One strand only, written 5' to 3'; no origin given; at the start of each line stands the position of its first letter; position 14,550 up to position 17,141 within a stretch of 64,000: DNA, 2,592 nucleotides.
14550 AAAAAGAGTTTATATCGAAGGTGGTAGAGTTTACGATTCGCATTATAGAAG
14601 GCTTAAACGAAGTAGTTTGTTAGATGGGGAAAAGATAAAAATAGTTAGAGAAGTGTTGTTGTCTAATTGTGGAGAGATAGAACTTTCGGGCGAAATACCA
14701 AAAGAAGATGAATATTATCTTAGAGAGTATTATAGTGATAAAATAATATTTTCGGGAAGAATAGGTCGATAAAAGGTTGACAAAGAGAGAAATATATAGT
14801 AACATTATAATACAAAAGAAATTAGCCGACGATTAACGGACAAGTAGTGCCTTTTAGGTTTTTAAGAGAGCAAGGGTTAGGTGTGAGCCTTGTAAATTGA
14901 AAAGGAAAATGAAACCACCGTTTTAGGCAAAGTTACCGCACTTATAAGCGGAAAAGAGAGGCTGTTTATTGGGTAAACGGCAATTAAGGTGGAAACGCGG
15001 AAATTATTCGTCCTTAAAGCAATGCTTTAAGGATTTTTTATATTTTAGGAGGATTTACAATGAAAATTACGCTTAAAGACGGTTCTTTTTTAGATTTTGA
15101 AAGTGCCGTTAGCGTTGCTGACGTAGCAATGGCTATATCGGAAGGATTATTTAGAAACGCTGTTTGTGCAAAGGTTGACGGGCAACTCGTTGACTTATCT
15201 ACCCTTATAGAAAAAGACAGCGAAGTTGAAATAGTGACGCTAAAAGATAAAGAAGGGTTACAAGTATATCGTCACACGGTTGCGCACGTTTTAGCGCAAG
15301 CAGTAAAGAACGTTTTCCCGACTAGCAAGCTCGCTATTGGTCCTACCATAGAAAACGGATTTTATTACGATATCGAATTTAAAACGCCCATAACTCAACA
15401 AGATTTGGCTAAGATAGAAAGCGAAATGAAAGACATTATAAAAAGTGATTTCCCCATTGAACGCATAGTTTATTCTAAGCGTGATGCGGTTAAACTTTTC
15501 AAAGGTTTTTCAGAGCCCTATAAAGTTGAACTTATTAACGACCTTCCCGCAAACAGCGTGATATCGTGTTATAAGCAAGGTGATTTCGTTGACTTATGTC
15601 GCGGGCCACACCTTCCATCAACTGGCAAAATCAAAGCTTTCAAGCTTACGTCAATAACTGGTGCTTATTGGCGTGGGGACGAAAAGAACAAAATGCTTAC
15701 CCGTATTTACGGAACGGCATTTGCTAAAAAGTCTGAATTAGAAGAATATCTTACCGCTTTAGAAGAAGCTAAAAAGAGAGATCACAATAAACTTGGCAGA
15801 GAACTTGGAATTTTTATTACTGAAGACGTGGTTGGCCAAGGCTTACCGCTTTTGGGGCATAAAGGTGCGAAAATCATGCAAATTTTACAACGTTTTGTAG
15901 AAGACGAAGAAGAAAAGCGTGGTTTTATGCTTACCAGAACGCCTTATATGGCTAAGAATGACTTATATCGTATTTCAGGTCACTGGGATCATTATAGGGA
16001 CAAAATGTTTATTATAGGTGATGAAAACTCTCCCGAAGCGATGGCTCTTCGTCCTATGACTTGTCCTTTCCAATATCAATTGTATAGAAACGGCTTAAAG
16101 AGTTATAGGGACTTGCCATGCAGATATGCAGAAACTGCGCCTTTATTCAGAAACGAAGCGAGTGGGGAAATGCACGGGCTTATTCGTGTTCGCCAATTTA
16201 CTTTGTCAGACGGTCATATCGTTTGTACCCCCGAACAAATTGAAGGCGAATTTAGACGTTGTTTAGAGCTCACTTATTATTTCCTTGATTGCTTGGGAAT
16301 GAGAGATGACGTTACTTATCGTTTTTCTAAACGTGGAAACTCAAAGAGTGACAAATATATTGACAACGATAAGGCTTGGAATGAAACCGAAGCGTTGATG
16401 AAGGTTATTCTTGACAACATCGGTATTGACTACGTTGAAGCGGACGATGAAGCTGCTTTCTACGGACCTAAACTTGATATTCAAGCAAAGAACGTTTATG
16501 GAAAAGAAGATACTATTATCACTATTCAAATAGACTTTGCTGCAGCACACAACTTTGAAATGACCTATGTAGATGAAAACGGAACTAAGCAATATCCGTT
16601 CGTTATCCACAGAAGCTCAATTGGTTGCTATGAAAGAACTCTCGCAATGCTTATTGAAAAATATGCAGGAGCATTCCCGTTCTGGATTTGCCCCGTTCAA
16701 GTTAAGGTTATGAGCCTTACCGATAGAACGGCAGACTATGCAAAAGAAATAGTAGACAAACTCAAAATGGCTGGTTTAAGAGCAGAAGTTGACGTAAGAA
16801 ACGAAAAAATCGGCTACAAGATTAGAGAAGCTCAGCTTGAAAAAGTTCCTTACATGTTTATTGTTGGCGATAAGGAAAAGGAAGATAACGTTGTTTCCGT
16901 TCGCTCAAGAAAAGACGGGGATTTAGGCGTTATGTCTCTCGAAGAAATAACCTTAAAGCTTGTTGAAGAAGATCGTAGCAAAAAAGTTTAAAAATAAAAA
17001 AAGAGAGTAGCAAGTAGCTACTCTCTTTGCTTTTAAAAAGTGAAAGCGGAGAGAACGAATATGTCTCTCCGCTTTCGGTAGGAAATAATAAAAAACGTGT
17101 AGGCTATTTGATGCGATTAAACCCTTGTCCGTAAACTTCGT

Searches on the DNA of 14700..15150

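Call 46: search_rna_families(source=window, start=14700, end=15150, threshold=evalue, max_evalue=0.001, show_alignments=1)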
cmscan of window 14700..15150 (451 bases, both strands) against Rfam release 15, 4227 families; matches with E-value up to 0.001: 1.
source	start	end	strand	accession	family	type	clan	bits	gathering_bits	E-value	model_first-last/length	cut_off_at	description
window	14820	15018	+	RF00230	T-box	Cis-reg; leader;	-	88.4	93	5.2e-20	1-219/219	no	T-box leader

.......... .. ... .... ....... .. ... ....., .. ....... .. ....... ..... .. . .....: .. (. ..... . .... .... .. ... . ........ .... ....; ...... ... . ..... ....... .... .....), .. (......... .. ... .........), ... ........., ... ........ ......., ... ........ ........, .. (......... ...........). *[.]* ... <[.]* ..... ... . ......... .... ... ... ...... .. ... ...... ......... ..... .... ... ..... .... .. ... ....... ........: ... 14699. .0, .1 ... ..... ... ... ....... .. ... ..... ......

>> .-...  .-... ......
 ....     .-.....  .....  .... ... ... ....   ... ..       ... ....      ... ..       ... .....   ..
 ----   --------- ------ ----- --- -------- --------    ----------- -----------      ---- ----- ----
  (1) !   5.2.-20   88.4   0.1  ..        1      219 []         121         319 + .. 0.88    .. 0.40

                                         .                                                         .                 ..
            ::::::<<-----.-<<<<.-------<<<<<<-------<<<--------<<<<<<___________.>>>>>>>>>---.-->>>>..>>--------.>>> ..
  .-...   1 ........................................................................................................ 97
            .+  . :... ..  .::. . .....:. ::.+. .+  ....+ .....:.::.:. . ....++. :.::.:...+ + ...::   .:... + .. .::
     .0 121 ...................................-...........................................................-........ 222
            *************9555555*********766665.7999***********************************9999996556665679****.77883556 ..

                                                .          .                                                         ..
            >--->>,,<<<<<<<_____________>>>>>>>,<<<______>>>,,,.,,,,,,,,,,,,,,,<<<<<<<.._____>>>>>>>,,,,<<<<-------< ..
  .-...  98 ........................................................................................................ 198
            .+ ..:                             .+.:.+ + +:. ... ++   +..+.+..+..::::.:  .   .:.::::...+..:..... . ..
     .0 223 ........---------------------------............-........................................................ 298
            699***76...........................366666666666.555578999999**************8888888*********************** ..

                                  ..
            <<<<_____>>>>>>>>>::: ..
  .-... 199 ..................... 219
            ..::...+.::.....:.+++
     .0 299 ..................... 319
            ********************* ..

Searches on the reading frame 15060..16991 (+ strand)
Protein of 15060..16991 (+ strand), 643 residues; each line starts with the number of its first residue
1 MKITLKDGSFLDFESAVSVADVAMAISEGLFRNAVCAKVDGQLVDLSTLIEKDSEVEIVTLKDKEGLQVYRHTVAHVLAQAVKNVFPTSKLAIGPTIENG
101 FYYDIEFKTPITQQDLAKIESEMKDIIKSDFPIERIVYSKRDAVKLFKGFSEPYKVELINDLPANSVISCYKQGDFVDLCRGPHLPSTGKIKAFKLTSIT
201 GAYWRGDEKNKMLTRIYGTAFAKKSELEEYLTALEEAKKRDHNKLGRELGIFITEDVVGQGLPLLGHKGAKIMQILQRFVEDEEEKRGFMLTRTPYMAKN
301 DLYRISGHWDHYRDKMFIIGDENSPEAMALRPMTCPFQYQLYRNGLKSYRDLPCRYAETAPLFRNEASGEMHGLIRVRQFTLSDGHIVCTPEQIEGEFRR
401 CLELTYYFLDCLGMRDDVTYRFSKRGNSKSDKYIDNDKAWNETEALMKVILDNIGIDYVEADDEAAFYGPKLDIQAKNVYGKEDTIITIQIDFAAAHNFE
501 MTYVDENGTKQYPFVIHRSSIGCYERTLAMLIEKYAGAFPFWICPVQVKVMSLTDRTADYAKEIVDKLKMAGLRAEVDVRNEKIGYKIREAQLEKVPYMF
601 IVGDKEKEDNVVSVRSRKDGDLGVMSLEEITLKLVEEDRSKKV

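Call 60: search_protein_families(library=pfam, proteins=[window:15060-16991:+])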
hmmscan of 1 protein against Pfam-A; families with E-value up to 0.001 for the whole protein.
window:15060-16991:+ (643 aa): 4 families
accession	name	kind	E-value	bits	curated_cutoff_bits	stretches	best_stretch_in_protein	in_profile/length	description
PF00587.30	tRNA-synt_2b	-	8.9e-37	127.3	29.3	1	321-535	5-179/179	tRNA synthetase class II core domain (G, H, P, S and T)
PF03129.25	HGTP_anticodon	-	2.1e-22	79.5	21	1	547-635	1-92/94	Anticodon binding domain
PF07973.19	tRNA_SAD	-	5.8e-19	68.2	24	1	168-217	1-44/44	Threonyl and Alanyl tRNA synthetase second additional domain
PF02824.27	TGS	-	6.5e-13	48.9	22.2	1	1-60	1-60/60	TGS domain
